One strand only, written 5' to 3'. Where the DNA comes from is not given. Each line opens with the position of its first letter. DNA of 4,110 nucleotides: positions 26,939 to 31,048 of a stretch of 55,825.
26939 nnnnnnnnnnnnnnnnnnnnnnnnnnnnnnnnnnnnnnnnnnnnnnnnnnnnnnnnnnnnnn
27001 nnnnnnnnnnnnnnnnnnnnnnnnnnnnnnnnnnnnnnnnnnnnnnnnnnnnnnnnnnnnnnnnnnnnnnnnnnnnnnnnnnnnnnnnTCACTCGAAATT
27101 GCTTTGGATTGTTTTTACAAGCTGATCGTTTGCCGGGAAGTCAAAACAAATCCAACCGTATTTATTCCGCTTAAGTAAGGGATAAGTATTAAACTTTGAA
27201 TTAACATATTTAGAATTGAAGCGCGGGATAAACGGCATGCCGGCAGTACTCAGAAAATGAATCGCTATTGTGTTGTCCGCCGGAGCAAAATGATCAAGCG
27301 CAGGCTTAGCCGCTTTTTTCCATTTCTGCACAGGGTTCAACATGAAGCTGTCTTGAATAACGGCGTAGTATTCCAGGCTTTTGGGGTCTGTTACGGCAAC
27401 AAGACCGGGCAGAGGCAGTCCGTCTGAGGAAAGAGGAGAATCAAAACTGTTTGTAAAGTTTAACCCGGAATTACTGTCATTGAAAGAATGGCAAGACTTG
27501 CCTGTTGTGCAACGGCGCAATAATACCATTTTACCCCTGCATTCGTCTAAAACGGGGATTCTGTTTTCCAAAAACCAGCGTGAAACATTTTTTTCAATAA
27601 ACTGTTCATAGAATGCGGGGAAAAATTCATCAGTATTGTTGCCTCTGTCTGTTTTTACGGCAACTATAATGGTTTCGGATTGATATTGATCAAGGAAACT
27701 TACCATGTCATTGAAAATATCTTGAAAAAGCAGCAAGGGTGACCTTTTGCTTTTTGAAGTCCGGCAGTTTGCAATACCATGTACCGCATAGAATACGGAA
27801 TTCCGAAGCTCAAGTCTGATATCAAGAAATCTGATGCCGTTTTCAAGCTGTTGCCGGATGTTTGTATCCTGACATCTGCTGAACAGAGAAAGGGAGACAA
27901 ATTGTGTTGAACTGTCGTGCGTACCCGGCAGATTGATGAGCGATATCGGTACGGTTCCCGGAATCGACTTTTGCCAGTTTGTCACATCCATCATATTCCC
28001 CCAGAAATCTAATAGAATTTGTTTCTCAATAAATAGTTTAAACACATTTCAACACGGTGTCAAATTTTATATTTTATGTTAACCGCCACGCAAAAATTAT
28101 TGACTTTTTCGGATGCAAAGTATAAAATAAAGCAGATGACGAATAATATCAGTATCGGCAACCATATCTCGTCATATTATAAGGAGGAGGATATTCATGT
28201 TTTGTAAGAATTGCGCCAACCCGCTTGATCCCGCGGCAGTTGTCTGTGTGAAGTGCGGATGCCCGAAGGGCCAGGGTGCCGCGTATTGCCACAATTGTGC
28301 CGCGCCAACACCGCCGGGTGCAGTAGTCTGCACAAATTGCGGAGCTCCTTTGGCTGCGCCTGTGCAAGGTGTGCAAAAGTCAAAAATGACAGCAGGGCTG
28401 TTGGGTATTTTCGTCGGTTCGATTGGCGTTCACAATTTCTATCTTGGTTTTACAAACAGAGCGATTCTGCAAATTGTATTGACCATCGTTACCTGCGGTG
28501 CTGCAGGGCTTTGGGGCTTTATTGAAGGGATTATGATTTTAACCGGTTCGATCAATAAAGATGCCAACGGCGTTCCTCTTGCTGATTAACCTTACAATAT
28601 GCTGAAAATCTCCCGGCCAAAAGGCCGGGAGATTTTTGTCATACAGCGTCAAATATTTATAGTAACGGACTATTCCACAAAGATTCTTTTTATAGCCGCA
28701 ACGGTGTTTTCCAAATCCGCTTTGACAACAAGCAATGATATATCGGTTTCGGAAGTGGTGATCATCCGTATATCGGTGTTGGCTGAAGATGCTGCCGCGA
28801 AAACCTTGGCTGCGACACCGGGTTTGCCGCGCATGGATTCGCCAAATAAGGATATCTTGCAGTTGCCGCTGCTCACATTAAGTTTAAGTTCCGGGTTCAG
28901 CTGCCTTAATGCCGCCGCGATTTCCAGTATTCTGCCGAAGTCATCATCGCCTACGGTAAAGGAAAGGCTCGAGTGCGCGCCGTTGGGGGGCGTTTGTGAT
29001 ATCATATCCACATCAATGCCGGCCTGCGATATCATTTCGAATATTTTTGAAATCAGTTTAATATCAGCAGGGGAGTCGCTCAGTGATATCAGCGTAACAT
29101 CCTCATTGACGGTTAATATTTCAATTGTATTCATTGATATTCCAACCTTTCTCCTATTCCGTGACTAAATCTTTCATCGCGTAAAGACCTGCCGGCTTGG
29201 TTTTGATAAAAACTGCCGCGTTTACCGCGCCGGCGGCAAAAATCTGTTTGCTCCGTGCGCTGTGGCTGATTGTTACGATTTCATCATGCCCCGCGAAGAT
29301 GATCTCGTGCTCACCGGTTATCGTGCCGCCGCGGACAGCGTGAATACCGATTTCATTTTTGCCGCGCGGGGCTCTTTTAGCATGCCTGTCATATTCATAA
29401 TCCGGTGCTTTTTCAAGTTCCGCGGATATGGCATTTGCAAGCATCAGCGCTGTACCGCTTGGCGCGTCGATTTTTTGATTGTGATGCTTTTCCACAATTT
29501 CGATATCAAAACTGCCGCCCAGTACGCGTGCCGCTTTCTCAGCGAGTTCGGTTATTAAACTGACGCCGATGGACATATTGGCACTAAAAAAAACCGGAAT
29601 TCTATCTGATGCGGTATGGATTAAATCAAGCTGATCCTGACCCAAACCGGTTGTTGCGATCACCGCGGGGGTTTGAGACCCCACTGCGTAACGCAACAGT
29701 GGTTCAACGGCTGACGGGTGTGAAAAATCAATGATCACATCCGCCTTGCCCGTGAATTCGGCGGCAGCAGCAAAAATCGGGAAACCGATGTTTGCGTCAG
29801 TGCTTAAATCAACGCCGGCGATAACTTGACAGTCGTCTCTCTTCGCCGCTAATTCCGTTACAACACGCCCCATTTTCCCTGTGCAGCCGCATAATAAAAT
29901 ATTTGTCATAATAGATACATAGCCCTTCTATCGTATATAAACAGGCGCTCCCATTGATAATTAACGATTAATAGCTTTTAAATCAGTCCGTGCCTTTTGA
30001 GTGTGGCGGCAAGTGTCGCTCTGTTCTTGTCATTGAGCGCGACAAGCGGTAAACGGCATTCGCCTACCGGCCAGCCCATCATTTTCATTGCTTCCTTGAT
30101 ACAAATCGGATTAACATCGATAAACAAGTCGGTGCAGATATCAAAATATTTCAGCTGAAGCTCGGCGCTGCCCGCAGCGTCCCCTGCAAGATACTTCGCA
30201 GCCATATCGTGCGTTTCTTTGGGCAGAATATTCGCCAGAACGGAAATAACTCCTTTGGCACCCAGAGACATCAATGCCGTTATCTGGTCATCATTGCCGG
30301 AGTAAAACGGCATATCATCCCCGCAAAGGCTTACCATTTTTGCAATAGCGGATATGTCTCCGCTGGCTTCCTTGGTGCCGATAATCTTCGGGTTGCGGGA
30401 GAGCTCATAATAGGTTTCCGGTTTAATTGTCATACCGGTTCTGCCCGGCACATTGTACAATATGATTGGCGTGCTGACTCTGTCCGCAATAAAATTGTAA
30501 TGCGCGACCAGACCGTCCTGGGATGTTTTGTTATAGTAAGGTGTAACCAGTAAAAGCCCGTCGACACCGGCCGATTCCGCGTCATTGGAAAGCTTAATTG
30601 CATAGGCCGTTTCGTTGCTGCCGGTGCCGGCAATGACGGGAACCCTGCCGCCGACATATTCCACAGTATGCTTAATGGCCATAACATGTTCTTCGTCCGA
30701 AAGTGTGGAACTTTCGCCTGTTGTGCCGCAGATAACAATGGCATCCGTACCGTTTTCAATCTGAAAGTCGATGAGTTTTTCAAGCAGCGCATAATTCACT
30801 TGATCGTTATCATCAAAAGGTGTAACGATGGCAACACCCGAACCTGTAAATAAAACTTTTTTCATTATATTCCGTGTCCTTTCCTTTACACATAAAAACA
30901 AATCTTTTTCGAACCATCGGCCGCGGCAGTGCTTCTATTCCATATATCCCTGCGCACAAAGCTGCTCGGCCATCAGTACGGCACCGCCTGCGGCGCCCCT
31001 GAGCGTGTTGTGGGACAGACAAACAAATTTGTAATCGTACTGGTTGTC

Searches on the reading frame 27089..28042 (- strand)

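Call 7: search_protein_families(library=pfam, proteins=[window:27089-28042:-], max_evalue=0.001)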
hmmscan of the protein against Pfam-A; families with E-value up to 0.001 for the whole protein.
window:27089-28042:- (317 aa): 1 family
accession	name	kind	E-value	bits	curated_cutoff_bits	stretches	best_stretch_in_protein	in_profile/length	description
PF00388.25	PI-PLC-X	-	3.7e-06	27.1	23.1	1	46-177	16-143/144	Phosphatidylinositol-specific phospholipase C, X domain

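Call 63: search_protein_families(library=ncbifam, proteins=[window:27089-28042:-], max_evalue=0.00001)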
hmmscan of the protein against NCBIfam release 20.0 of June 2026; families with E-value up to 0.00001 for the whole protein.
window:27089-28042:- (317 aa): 0 families

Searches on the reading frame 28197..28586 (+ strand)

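Call 32: search_protein_families(library=pfam, proteins=[window:28197-28586:+], max_evalue=0.001)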
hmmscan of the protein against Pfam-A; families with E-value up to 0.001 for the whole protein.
window:28197-28586:+ (130 aa): 4 families
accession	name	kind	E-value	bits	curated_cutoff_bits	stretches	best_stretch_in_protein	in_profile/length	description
PF05154.21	TM2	-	9e-14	51.9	27.9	1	60-112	2-51/51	TM2 domain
PF12773.13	DZR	-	6.2e-08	33.1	27.3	2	3-49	1-45/45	Double zinc ribbon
PF13240.11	Zn_Ribbon_1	-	1e-07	31.9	25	1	30-52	1-23/23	zinc-ribbon domain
PF13248.11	Zn_ribbon_3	-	0.00018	21.3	27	0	30-52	4-26/26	zinc-ribbon domain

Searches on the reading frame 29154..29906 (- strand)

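Call 32: search_protein_families(library=pfam, proteins=[window:29154-29906:-], max_evalue=0.001)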
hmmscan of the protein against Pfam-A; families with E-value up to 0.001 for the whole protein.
window:29154-29906:- (250 aa): 2 families
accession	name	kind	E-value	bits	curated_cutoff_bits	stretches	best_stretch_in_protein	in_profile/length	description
PF05173.19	DapB_C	-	8.6e-45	152.2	27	1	114-247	1-120/121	Dihydrodipicolinate reductase, C-terminus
PF01113.26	DapB_N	-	2.9e-26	92.4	25.6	1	2-111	2-124/124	Dihydrodipicolinate reductase, N-terminus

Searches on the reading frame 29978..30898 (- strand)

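Call 32: search_protein_families(library=pfam, proteins=[window:29978-30898:-], max_evalue=0.001)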
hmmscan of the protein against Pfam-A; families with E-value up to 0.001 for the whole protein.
window:29978-30898:- (306 aa): 1 family
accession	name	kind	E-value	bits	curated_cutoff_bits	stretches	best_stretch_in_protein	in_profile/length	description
PF00701.28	DHDPS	-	1e-95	320.2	22.1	1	17-302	2-288/289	Dihydrodipicolinate synthetase family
